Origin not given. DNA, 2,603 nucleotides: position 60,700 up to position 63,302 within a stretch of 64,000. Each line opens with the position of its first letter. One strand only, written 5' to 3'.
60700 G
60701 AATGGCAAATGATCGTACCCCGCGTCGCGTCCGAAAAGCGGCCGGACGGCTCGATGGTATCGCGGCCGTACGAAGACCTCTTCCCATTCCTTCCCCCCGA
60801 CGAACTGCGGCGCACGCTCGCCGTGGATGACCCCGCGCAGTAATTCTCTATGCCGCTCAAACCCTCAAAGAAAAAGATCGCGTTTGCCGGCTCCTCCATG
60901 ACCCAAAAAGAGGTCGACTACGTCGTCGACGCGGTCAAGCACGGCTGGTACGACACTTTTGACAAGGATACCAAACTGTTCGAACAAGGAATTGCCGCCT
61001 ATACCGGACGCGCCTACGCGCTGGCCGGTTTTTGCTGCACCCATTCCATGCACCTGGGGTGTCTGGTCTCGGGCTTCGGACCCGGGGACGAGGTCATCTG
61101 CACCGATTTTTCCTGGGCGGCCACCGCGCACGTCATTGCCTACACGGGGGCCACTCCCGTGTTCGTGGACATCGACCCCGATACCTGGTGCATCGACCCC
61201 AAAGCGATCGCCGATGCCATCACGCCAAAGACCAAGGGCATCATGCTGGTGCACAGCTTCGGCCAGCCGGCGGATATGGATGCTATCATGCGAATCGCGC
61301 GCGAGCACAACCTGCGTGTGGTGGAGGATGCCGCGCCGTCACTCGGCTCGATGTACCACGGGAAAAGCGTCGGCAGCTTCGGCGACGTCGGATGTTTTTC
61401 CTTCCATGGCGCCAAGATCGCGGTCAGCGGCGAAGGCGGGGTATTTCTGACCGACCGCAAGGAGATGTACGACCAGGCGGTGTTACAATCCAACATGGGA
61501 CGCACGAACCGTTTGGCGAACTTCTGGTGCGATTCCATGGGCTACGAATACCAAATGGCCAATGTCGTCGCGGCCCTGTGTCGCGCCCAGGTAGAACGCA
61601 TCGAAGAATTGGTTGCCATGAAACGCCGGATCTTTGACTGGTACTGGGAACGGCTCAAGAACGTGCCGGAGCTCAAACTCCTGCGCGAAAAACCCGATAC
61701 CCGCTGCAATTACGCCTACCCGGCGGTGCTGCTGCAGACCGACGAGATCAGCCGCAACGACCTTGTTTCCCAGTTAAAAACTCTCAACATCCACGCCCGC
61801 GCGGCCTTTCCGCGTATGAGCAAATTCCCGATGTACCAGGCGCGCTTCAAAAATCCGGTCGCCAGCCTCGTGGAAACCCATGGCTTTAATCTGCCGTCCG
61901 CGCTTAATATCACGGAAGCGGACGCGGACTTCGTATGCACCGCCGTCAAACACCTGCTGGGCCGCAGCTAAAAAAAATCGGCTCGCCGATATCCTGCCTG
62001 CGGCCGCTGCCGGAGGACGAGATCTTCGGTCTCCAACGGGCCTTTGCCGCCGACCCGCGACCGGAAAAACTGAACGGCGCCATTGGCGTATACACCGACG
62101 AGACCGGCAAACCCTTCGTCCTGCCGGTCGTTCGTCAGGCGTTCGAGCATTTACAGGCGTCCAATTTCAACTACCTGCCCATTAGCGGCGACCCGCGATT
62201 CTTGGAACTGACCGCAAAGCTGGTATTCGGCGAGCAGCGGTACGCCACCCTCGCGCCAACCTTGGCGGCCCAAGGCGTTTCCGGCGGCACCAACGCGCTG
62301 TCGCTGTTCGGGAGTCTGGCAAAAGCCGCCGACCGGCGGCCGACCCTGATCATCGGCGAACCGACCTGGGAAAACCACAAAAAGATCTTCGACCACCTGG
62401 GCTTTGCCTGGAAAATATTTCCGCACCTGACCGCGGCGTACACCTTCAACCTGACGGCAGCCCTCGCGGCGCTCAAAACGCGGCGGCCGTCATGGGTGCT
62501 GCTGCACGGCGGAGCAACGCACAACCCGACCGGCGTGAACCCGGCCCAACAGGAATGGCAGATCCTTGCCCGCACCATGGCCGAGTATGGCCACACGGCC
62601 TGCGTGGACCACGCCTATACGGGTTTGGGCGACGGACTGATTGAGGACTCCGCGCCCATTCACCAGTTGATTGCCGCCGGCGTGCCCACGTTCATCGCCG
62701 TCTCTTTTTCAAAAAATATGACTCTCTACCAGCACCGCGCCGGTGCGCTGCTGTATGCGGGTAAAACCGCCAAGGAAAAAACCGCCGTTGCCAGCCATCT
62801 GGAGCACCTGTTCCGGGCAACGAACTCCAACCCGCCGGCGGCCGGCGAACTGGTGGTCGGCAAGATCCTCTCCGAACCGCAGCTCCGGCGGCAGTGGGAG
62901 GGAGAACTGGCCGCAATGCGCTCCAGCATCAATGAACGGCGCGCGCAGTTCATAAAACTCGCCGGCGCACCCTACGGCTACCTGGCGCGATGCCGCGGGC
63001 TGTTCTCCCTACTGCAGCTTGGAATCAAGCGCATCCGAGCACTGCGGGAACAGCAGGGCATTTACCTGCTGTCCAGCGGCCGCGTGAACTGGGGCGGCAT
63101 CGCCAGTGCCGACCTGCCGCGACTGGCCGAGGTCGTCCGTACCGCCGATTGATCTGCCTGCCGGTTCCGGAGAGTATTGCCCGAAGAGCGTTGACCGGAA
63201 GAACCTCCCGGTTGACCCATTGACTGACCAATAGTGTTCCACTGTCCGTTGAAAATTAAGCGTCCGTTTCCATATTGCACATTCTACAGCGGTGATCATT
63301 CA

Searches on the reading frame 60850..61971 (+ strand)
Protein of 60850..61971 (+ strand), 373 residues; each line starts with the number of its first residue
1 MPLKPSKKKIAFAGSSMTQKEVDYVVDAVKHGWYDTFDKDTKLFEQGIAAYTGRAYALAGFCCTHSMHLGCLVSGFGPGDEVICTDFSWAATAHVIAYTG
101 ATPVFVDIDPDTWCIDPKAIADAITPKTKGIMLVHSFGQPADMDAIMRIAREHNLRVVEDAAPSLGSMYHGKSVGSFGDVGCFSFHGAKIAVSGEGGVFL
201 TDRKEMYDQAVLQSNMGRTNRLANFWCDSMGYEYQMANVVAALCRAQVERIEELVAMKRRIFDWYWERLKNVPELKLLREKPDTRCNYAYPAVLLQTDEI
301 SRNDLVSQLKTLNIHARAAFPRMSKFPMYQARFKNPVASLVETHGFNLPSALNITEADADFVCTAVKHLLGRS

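Call 19: search_protein_families(library=pfam, proteins=[window:60850-61971:+], max_evalue=0.001)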
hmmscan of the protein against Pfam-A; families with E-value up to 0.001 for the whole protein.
window:60850-61971:+ (373 aa): 3 families
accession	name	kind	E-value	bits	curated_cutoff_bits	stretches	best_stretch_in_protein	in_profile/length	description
PF01041.23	DegT_DnrJ_EryC1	-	1e-97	328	19.8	1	17-366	3-359/360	DegT/DnrJ/EryC1/StrS aminotransferase family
PF00155.27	Aminotran_1_2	-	2.8e-06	27.2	19.7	1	41-161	44-186/361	Aminotransferase class I and II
PF00266.25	Aminotran_5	-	0.00016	21.2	21.5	1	71-170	80-185/371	Aminotransferase class-V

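Call 27: search_protein_families(library=ncbifam, proteins=[window:60850-61971:+], max_evalue=1e-10)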
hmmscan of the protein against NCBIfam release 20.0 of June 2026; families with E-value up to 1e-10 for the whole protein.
window:60850-61971:+ (373 aa): 7 families
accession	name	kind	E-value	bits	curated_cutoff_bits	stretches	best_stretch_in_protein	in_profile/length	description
TIGR04181.1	NHT_00031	hypoth_equivalog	9.9e-81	271.4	420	1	16-351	7-359/359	LegC family aminotransferase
TIGR03588.1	PseC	equivalog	1.3e-63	215.2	423.5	1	10-369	2-379/380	UDP-4-amino-4,6-dideoxy-N-acetyl-beta-L-altrosamine transaminase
NF008687.0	PRK11706.1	equivalog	2e-62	211.1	375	1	10-368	2-372/375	dTDP-4-amino-4,6-dideoxygalactose transaminase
NF008658.2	PRK11658.1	equivalog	3.4e-58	197.1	631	1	10-371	5-378/379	UDP-4-amino-4-deoxy-L-arabinose aminotransferase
TIGR04427.1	PLP_DesI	equivalog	2.2e-53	181.8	650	1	33-367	46-380/390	dTDP-4-dehydro-6-deoxyglucose aminotransferase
TIGR02379.1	ECA_wecE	subfamily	1.9e-50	171.7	434.85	1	10-316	2-317/376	dTDP-4-amino-4,6-dideoxy-D-glucose transaminase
NF011936.0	PRK15407.1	equivalog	9.4e-48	163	423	1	3-209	30-243/440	lipopolysaccharide biosynthesis protein RfbH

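Call 62: search_solved_structures(query=window:60850-61971:+, max_evalue=1e-40)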
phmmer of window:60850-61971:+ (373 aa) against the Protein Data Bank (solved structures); distinct sequences matched with E-value up to 1e-40: 19.
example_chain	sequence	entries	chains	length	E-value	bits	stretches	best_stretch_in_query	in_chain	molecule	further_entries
3bn1_A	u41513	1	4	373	1.1e-65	225.3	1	9-369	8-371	Perosamine synthetase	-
3dr7_A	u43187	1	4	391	1.3e-65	225.1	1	9-369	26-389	Putative perosamine synthetase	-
3dr4_A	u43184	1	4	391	8.9e-65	222.3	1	9-369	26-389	Putative perosamine synthetase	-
7b0m_AAA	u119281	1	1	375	7.6e-58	199.5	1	17-371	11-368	Sugar aminotransferase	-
4lc3_A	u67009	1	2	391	8.7e-53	182.9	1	12-368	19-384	Putative UDP-4-amino-4-deoxy-l-arabinose--oxoglutarate aminotransferase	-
1mdo_A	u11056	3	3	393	2.9e-47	164.7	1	11-372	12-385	ArnB aminotransferase | UDP-4-amino-4-deoxy-L-arabinose--oxoglutarate aminotransferase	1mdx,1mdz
7b0d_A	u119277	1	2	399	5.2e-47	163.9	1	19-323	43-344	Glutamine--scyllo-inositol transaminase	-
9bgp_A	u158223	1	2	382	7.3e-47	163.4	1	22-369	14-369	aminotransferase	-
4oca_A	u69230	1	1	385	2.3e-46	161.8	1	11-371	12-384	UDP-4-amino-4-deoxy-L-arabinose--oxoglutarate aminotransferase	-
9bgr_A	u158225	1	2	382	4.8e-46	160.7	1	22-369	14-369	aminotransferase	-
8sng_A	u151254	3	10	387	1.5e-45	159.1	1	11-372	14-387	UDP-4-amino-4-deoxy-L-arabinose--oxoglutarate aminotransferase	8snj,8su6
3frk_A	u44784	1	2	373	1e-43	153.1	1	9-271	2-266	QdtB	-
1o61_A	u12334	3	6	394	1.5e-43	152.5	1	17-325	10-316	aminotransferase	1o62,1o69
4ztc_A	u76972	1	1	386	4.2e-43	151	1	17-325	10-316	Aminotransferase homolog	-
5k8b_A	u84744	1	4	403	3.3e-42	148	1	62-297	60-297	8-amino-3,8-dideoxy-alpha-D-manno-octulosonate transaminase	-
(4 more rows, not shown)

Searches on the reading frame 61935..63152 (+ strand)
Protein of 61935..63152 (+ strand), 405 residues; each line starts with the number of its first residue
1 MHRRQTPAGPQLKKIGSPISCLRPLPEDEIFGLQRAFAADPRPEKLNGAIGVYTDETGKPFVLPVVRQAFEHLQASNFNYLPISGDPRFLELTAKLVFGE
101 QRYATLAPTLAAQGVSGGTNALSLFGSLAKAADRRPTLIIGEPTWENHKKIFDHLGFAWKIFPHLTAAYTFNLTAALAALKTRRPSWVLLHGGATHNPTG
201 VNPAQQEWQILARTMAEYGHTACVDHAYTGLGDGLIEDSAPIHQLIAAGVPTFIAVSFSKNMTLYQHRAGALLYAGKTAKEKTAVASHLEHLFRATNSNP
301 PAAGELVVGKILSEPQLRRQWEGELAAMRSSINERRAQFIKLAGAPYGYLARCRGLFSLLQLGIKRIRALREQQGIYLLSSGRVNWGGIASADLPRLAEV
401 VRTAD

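Call 19: search_protein_families(library=pfam, proteins=[window:61935-63152:+], max_evalue=0.001)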
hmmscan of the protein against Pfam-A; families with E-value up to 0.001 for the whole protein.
window:61935-63152:+ (405 aa): 1 family
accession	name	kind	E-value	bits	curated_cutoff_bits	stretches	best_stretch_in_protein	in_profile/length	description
PF00155.27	Aminotran_1_2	-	3.6e-41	142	19.7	1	45-400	3-360/361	Aminotransferase class I and II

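Call 27: search_protein_families(library=ncbifam, proteins=[window:61935-63152:+], max_evalue=1e-10)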
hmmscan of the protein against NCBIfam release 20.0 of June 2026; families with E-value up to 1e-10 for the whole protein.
window:61935-63152:+ (405 aa): 2 families
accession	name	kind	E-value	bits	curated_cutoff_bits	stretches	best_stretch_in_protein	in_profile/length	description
NF006719.0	PRK09257.1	subfamily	4.8e-94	315.7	377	1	22-402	5-393/397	aromatic amino acid transaminase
NF006388.0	PRK08637.1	equivalog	1.2e-14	54.1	301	1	41-333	44-347/433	hypothetical protein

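Call 74: find_encoding_contigs(protein=window:61935-63152:+, flank=10000, max_places=2)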
Protein window:61935-63152:+ (405 aa): 2 contigs read that carry it; 1 place shown.
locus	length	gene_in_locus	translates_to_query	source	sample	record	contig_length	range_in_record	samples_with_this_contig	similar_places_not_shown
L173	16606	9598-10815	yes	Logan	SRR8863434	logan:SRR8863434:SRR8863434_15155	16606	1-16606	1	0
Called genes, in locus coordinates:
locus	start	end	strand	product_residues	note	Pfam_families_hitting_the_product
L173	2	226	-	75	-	?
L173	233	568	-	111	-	-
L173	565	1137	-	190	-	PF00293:NUDIX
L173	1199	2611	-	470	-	PF05496:RuvB_N, PF01078:Mg_chelatase (faint), PF00004:AAA, PF07728:AAA_5 (weak), PF16193:AAA_assoc_2, PF12002:MgsA_C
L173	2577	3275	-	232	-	PF01255:Prenyltransf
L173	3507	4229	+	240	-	PF01510:Amidase_2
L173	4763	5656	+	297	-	PF01408:GFO_IDH_MocA (faint), PF01118:Semialdhyde_dh (weak), PF09290:AcetDehyd-dimer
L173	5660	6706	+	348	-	PF00682:HMGL-like, PF07836:DmpG_comm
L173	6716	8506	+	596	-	PF02776:TPP_enzyme_N, PF00205:TPP_enzyme_M, PF02775:TPP_enzyme_C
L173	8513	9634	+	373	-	PF00155:Aminotran_1_2 (weak), PF01041:DegT_DnrJ_EryC1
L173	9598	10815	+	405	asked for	PF00155:Aminotran_1_2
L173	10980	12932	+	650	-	PF04055:Radical_SAM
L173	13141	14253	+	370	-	PF00586:AIRS, PF02769:AIRS_C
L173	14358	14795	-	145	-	-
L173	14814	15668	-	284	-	PF02775:TPP_enzyme_C, PF12367:PFO_beta_C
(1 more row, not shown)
